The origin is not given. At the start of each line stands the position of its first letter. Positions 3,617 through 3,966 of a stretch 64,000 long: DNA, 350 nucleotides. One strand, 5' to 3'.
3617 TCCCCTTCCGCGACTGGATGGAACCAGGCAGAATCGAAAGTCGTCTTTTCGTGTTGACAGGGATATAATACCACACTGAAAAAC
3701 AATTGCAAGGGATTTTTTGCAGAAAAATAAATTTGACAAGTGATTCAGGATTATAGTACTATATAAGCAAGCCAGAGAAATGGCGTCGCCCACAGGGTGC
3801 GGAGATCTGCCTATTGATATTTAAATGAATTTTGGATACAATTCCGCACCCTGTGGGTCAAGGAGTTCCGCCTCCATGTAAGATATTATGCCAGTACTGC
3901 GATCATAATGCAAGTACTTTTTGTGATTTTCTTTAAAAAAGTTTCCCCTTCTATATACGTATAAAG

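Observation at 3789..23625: Dispersed 26-bp element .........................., three times as long inverted-repeat pairs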

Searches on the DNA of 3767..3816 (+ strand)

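Call 34: build_rna_model(alignment_id=A1, structure=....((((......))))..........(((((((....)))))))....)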
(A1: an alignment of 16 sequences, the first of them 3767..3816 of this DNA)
Model R1 built from alignment A1 (16 sequences, 50 columns); structure: as given.
model positions 50; base pairs 11; branch points 1; effective number of sequences 16; information 1.004 bits per position. Calibrated on 0.2 Mb of random sequence (short: E-values are rough).
structure used (alignment columns):
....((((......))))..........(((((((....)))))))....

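Call 35: search_with_rna_model(model_id=R1, sources=[window, L002, L003, L004, L005, L006, L007, L008, L009, L010, L011, L012, L013, L014, L015, L016, L017, L018, L019, L020, L021, L022, L023, L024, L025, L026, L027, L028, L029, L030, L031, L032, L033, L034, L035, L036, L037, L038, L039, L040, L041, L042, L043, L044, L045, L046, L047, L048, L049, L050, L051, L052, L053, L054, L055, L056, L057, L058, L059, L060, L061, L062, L063, L064, L065, L066, L067, L068, L069, L070, L071, L072, L073, L074, L075, L076, L077, L078, L079, L080, L081, L082, L083, L084, L085], max_evalue=0.1, make_alignment=true)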
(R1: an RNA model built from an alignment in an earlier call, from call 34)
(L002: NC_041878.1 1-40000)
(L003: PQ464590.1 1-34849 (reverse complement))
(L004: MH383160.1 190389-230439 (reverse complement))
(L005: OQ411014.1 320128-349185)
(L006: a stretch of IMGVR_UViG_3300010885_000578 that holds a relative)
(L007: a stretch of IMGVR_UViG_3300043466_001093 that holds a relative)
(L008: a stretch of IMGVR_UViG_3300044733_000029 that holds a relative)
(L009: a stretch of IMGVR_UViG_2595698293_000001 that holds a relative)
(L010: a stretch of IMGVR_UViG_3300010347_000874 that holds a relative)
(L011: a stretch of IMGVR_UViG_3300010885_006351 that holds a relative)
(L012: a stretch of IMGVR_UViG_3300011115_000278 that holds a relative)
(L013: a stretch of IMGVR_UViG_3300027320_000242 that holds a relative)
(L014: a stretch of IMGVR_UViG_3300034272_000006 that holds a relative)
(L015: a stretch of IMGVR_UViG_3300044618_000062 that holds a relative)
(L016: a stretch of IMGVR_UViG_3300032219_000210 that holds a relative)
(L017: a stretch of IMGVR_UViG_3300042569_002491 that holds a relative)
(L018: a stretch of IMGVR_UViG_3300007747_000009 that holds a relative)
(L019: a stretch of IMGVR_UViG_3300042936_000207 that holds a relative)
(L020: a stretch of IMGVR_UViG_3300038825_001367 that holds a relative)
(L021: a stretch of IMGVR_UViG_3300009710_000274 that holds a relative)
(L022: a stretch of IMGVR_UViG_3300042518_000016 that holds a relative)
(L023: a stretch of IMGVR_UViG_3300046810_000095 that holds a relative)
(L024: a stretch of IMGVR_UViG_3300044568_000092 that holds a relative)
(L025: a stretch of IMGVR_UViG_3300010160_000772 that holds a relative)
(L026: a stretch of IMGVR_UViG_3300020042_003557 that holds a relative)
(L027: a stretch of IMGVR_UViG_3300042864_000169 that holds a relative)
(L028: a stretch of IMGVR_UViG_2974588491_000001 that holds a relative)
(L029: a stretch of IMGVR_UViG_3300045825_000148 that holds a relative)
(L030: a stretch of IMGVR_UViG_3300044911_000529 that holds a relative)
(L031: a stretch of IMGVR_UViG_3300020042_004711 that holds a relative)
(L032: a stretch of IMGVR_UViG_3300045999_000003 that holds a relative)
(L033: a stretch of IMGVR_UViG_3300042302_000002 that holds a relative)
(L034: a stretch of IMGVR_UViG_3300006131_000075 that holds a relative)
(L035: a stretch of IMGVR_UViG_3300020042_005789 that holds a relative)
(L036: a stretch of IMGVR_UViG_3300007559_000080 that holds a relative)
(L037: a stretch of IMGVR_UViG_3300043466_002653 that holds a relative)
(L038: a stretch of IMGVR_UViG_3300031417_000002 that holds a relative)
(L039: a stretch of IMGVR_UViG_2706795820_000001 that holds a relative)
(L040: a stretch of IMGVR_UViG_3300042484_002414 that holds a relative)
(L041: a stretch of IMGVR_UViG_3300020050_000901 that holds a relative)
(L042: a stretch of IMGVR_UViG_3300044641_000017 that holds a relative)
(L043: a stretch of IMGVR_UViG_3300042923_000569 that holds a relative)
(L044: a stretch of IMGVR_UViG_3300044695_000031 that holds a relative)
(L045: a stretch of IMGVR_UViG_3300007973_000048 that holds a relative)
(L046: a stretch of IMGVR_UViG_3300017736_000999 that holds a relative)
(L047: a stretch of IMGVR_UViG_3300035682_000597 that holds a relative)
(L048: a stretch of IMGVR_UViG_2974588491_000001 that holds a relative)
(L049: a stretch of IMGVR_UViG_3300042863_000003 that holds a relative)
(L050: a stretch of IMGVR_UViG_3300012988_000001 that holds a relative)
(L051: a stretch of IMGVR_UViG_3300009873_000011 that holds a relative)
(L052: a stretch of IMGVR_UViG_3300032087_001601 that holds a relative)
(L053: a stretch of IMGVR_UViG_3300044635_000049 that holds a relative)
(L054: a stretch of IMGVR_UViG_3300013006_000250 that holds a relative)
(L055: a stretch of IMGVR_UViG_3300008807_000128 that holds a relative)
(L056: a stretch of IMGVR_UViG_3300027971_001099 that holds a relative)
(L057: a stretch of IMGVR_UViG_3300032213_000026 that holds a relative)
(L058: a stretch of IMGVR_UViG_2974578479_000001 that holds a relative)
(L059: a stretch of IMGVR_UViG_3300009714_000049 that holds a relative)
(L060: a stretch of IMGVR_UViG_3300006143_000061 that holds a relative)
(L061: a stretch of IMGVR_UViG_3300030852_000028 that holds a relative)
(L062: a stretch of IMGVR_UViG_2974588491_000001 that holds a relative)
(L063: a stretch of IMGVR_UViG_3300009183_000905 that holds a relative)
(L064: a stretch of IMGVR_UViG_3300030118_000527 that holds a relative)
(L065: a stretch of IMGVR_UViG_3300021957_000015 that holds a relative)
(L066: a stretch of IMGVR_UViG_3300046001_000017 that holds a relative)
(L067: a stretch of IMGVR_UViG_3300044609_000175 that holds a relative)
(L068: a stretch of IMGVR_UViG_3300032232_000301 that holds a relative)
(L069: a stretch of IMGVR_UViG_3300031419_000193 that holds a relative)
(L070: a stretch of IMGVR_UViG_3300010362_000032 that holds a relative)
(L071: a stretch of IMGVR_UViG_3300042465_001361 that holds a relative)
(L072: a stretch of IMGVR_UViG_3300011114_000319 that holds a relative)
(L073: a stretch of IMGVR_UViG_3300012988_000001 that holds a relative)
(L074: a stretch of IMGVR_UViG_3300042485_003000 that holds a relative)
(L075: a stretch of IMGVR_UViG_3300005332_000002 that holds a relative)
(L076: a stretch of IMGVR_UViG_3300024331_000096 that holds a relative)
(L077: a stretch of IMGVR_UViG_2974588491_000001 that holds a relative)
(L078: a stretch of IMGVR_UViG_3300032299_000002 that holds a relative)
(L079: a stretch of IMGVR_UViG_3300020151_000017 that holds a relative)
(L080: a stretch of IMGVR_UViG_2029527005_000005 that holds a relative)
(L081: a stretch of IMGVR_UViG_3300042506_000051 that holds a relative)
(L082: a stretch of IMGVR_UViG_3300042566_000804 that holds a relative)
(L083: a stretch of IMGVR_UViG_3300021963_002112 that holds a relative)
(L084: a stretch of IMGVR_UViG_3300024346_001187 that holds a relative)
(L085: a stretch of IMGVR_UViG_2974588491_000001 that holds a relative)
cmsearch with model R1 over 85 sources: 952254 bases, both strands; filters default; matches with E-value up to 0.1: 128.
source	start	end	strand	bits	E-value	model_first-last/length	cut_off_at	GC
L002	3859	3908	-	67.1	6e-15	1-50/50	no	0.42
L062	3859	3908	-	67.1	6e-15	1-50/50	no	0.42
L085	10458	10507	-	67.1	6e-15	1-50/50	no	0.42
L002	1049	1098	-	65.3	1.9e-14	1-50/50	no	0.52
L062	1049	1098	-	65.3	1.9e-14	1-50/50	no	0.52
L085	7648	7697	-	65.3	1.9e-14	1-50/50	no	0.52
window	6659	6708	-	64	4e-14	1-50/50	no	0.48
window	3830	3879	-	63.7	4.9e-14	1-50/50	no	0.52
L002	20881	20930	-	62.3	1.1e-13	1-50/50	no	0.48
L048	8844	8893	-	62.3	1.1e-13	1-50/50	no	0.48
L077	12572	12621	-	62.3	1.1e-13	1-50/50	no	0.48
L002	986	1035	+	61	2.7e-13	1-50/50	no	0.58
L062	986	1035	+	61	2.7e-13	1-50/50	no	0.58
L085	7585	7634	+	61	2.7e-13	1-50/50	no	0.58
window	22940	22989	-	60.5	3.6e-13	1-50/50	no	0.46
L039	8992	9041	+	60.2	4.3e-13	1-50/50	no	0.42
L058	3692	3741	+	58.8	1e-12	1-50/50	no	0.58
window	3767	3816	+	57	3.2e-12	1-50/50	no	0.6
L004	33229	33278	+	56.6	4e-12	1-50/50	no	0.4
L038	5018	5067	+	56.3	4.7e-12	1-50/50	no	0.5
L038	2880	2929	-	55.7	7.1e-12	1-50/50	no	0.48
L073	3141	3190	-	55.6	7.6e-12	1-50/50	no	0.52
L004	18295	18344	-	55.2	9.6e-12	1-50/50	no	0.48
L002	15209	15258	+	54.7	1.3e-11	1-50/50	no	0.44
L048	3172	3221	+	54.7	1.3e-11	1-50/50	no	0.44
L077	6900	6949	+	54.7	1.3e-11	1-50/50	no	0.44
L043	289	338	-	54.7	1.3e-11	1-50/50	no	0.44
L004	25936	25985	+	54.3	1.7e-11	1-50/50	no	0.48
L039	2000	2049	+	54.3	1.7e-11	1-50/50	no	0.48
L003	15401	15450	+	54.2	1.8e-11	1-50/50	no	0.62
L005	17799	17848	-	53.3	3.2e-11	1-50/50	no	0.5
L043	4405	4454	+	53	3.8e-11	1-50/50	no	0.46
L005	19989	20037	+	52.6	4.7e-11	1-50/50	no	0.49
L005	22269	22318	-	51.9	7.3e-11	1-50/50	no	0.44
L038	125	174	-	51.4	1e-10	1-50/50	no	0.48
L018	4661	4710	-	50.9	1.4e-10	1-50/50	no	0.44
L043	1671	1720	+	50.4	1.9e-10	1-50/50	no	0.5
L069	1071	1120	+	50.2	2.2e-10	1-50/50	no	0.5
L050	1754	1802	+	50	2.5e-10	1-50/50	no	0.53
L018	1307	1356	-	49.7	2.9e-10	1-50/50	no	0.52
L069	3590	3641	-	48.2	7.4e-10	1-50/50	no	0.42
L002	6528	6578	+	48.1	7.7e-10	1-50/50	no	0.51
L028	1721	1771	+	48.1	7.7e-10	1-50/50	no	0.51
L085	13127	13177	+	48.1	7.7e-10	1-50/50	no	0.51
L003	20000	20049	+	48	8.4e-10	1-50/50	no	0.56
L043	4468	4517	-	47.6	1.1e-09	1-50/50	no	0.56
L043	1734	1783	-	46.5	2.1e-09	1-50/50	no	0.54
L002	8452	8496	+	45.6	3.7e-09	1-50/50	no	0.38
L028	3645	3689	+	45.6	3.7e-09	1-50/50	no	0.38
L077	143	187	+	45.6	3.7e-09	1-50/50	no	0.38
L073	3061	3109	+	44.4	8.1e-09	1-50/50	no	0.49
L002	10218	10268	-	44.2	8.8e-09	1-50/50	no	0.47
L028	5411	5461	-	44.2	8.8e-09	1-50/50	no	0.47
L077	1909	1959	-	44.2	8.8e-09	1-50/50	no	0.47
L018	8695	8744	+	43.4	1.4e-08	1-50/50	no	0.4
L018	1227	1275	+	42.4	2.7e-08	1-50/50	no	0.51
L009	7926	7974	+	41.9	3.6e-08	1-50/50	no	0.55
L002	3796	3845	+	41.6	4.5e-08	1-50/50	no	0.56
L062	3796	3845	+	41.6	4.5e-08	1-50/50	no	0.56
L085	10395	10444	+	41.6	4.5e-08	1-50/50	no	0.56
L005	20051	20100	-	41.2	5.7e-08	1-50/50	no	0.42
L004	35493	35531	+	41.1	6.2e-08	1-50/50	no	0.44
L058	1055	1104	-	41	6.4e-08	1-50/50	no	0.48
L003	24583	24633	-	41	6.5e-08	1-50/50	no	0.49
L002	20818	20867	+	40.7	7.6e-08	1-50/50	no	0.56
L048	8781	8830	+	40.7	7.6e-08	1-50/50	no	0.56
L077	12509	12558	+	40.7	7.6e-08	1-50/50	no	0.56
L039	5700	5738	+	40.1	1.1e-07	1-50/50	no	0.36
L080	2605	2648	+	39.7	1.4e-07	1-50/50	no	0.43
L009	6489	6541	+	39.6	1.6e-07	1-50/50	no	0.49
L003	14854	14905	+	38.8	2.5e-07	1-50/50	no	0.6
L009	9785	9834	-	37.7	5.2e-07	1-50/50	no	0.36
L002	16110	16158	+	37.6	5.2e-07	1-50/50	no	0.39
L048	4073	4121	+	37.6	5.2e-07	1-50/50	no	0.39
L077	7801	7849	+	37.6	5.2e-07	1-50/50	no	0.39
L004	18511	18560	-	37.1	7.1e-07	1-50/50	no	0.52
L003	33840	33890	+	36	1.4e-06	1-50/50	no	0.53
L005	28818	28856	-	35.5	2e-06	1-50/50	no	0.41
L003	32341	32385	+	35.5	2e-06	1-50/50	no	0.4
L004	20003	20053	+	35.1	2.6e-06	1-50/50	no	0.53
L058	975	1023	+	34.9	2.8e-06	1-50/50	no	0.45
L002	17425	17475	+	34.9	2.9e-06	1-50/50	no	0.43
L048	5388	5438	+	34.9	2.9e-06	1-50/50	no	0.43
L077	9116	9166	+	34.9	2.9e-06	1-50/50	no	0.43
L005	18014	18063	-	34.4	3.9e-06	1-50/50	no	0.54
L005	26324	26368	+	34.3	4.1e-06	1-50/50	no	0.42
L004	29962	30006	+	34.1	4.6e-06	1-50/50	no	0.4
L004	22045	22094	-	33.6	6.4e-06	1-50/50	no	0.46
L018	2702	2752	+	32.5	1.3e-05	1-50/50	no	0.51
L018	11329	11378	-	32.2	1.6e-05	1-50/50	no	0.34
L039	3684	3733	+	32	1.8e-05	1-50/50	no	0.4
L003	17370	17419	-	31.9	1.9e-05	1-50/50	no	0.48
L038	2817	2866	+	30.6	4.1e-05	1-50/50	no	0.54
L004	27600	27649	+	29.9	6.2e-05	1-50/50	no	0.42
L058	3755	3804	-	29.2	9.7e-05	1-50/50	no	0.42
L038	62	111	+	29.1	0.00011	1-50/50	no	0.54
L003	28058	28108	+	27.7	0.00024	1-50/50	no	0.49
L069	3523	3576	+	27.7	0.00026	1-50/50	no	0.54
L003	15475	15525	-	27.4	0.0003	1-50/50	no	0.55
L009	2717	2767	-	25.7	0.00087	1-50/50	no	0.47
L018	7235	7273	-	24.6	0.0017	1-50/50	no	0.46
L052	4875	4918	+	24.5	0.0018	1-50/50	no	0.55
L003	21645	21695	+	24.4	0.002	1-50/50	no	0.45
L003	29717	29765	+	24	0.0025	1-50/50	no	0.47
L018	10190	10240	+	23.1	0.0043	1-50/50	no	0.45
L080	683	718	+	22.3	0.0071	1-50/50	no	0.42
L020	2351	2413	+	20.4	0.022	1-50/50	no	0.51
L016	14123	14165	-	19.6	0.039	1-50/50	no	0.49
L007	12146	12188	-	19.6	0.039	1-50/50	no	0.49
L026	4519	4561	-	19.6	0.039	1-50/50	no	0.49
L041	3066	3108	-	19.6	0.039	1-50/50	no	0.49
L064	12176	12240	+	19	0.056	1-50/50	no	0.49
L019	7233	7290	+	18.4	0.08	1-50/50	no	0.47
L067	3516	3573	-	18.4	0.08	1-50/50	no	0.47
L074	6956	7013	-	18.4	0.08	1-50/50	no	0.47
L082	2570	2627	+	18.4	0.08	1-50/50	no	0.47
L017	1420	1477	-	18.4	0.08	1-50/50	no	0.47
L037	570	627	+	18.4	0.08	1-50/50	no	0.47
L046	4903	4963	-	18.2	0.09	1-50/50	no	0.54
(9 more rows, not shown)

Alignment A2: 128 matches aligned to the model, 114 columns, each read 5' to 3' on its own strand. Consensus structure (alignment columns), stored with it:
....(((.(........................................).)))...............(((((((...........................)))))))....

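Call 36: search_with_rna_model(model_id=R1, sources=[window, L002, L003, L004, L005, L009, L018, L038, L039, L043, L050, L058, L069, L073, L080], max_evalue=0.001, make_alignment=true)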
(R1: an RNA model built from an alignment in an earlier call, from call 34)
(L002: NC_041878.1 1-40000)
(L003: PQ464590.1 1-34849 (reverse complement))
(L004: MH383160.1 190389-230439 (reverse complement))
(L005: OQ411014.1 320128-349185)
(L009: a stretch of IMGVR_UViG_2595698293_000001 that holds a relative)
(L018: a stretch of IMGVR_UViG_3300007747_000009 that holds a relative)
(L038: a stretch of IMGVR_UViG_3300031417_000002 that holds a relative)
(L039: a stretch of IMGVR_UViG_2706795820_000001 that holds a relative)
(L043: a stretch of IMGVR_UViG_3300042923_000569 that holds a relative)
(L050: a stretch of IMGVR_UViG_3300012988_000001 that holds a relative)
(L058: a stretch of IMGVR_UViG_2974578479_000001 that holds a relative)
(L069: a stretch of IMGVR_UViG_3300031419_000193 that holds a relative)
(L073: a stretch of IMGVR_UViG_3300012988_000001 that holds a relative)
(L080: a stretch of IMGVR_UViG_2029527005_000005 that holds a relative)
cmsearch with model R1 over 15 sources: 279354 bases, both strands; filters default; matches with E-value up to 0.001: 88.
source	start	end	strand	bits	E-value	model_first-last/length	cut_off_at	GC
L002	3859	3908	-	67.1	1.7e-15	1-50/50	no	0.42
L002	1049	1098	-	65.3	5.5e-15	1-50/50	no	0.52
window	6659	6708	-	64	1.2e-14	1-50/50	no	0.48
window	3830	3879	-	63.7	1.4e-14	1-50/50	no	0.52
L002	20881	20930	-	62.3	3.4e-14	1-50/50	no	0.48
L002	986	1035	+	61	7.8e-14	1-50/50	no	0.58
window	22940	22989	-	60.5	1.1e-13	1-50/50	no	0.46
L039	8992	9041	+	60.2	1.3e-13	1-50/50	no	0.42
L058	3692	3741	+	58.8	3.1e-13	1-50/50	no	0.58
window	3767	3816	+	57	9.5e-13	1-50/50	no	0.6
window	17326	17375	+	56.6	1.2e-12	1-50/50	no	0.44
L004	33229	33278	+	56.6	1.2e-12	1-50/50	no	0.4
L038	5018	5067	+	56.3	1.4e-12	1-50/50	no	0.5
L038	2880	2929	-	55.7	2.1e-12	1-50/50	no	0.48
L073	3141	3190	-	55.6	2.2e-12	1-50/50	no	0.52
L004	18295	18344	-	55.2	2.8e-12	1-50/50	no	0.48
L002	15209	15258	+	54.7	3.8e-12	1-50/50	no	0.44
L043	289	338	-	54.7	3.8e-12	1-50/50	no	0.44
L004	25936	25985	+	54.3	4.9e-12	1-50/50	no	0.48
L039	2000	2049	+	54.3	4.9e-12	1-50/50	no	0.48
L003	15401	15450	+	54.2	5.2e-12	1-50/50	no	0.62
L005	17799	17848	-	53.3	9.4e-12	1-50/50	no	0.5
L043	4405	4454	+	53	1.1e-11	1-50/50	no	0.46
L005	19989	20037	+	52.6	1.4e-11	1-50/50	no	0.49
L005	22269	22318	-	51.9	2.1e-11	1-50/50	no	0.44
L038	125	174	-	51.4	3e-11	1-50/50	no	0.48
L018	4661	4710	-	50.9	4e-11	1-50/50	no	0.44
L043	1671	1720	+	50.4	5.6e-11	1-50/50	no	0.5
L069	1071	1120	+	50.2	6.5e-11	1-50/50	no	0.5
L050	1754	1802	+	50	7.2e-11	1-50/50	no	0.53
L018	1307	1356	-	49.7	8.4e-11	1-50/50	no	0.52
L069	3590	3641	-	48.2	2.2e-10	1-50/50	no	0.42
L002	6528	6578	+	48.1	2.3e-10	1-50/50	no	0.51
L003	20000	20049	+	48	2.5e-10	1-50/50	no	0.56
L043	4468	4517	-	47.6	3.1e-10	1-50/50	no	0.56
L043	1734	1783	-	46.5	6.2e-10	1-50/50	no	0.54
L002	8452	8496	+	45.6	1.1e-09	1-50/50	no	0.38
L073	3061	3109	+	44.4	2.4e-09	1-50/50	no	0.49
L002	10218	10268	-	44.2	2.6e-09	1-50/50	no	0.47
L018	8695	8744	+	43.4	4.2e-09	1-50/50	no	0.4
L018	1227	1275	+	42.4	7.8e-09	1-50/50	no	0.51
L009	7926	7974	+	41.9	1.1e-08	1-50/50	no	0.55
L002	3796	3845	+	41.6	1.3e-08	1-50/50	no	0.56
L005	20051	20100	-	41.2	1.7e-08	1-50/50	no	0.42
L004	35493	35531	+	41.1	1.8e-08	1-50/50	no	0.44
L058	1055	1104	-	41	1.9e-08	1-50/50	no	0.48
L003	24583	24633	-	41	1.9e-08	1-50/50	no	0.49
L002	20818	20867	+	40.7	2.2e-08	1-50/50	no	0.56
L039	5700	5738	+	40.1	3.3e-08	1-50/50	no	0.36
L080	2605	2648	+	39.7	4.2e-08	1-50/50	no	0.43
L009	6489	6541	+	39.6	4.6e-08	1-50/50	no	0.49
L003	14854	14905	+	38.8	7.3e-08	1-50/50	no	0.6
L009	9785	9834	-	37.7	1.5e-07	1-50/50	no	0.36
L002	16110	16158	+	37.6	1.5e-07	1-50/50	no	0.39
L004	18511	18560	-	37.1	2.1e-07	1-50/50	no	0.52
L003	33840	33890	+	36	4.1e-07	1-50/50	no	0.53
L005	28818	28856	-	35.5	5.7e-07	1-50/50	no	0.41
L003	32341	32385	+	35.5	5.8e-07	1-50/50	no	0.4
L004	20003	20053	+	35.1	7.6e-07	1-50/50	no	0.53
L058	975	1023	+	34.9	8.2e-07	1-50/50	no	0.45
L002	17425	17475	+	34.9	8.4e-07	1-50/50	no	0.43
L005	18014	18063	-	34.4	1.2e-06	1-50/50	no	0.54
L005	26324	26368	+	34.3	1.2e-06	1-50/50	no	0.42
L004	29962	30006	+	34.1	1.4e-06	1-50/50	no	0.4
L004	22045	22094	-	33.6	1.9e-06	1-50/50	no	0.46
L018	2702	2752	+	32.5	3.8e-06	1-50/50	no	0.51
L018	11329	11378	-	32.2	4.6e-06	1-50/50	no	0.34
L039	3684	3733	+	32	5.2e-06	1-50/50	no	0.4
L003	17370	17419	-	31.9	5.5e-06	1-50/50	no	0.48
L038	2817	2866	+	30.6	1.2e-05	1-50/50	no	0.54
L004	27600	27649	+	29.9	1.8e-05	1-50/50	no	0.42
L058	3755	3804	-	29.2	2.8e-05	1-50/50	no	0.42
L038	62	111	+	29.1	3.1e-05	1-50/50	no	0.54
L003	28058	28108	+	27.7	7.1e-05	1-50/50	no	0.49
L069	3523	3576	+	27.7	7.5e-05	1-50/50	no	0.54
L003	15475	15525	-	27.4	8.7e-05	1-50/50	no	0.55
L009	2717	2767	-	25.7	0.00026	1-50/50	no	0.47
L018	7235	7273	-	24.6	0.0005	1-50/50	no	0.46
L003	21645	21695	+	24.4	0.00058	1-50/50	no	0.45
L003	29717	29765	+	24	0.00074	1-50/50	no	0.47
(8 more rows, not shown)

Alignment A3: 88 matches aligned to the model, 68 columns, each read 5' to 3' on its own strand. Consensus structure (alignment columns), stored with it:
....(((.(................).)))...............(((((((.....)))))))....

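Call 43: search_with_rna_model(model_id=R1, sources=[L093, L094], max_evalue=1)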
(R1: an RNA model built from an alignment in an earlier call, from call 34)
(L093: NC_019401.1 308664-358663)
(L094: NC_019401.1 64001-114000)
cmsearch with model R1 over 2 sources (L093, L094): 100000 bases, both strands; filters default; matches with E-value up to 1: 0.
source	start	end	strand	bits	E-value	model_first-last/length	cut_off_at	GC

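Call 48: search_with_rna_model(model_id=R1, sources=[L095, L096, L097, L098], max_evalue=1)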
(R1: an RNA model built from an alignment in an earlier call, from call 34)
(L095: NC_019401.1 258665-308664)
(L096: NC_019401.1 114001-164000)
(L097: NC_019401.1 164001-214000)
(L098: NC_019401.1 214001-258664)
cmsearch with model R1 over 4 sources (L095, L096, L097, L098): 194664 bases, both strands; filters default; matches with E-value up to 1: 0.
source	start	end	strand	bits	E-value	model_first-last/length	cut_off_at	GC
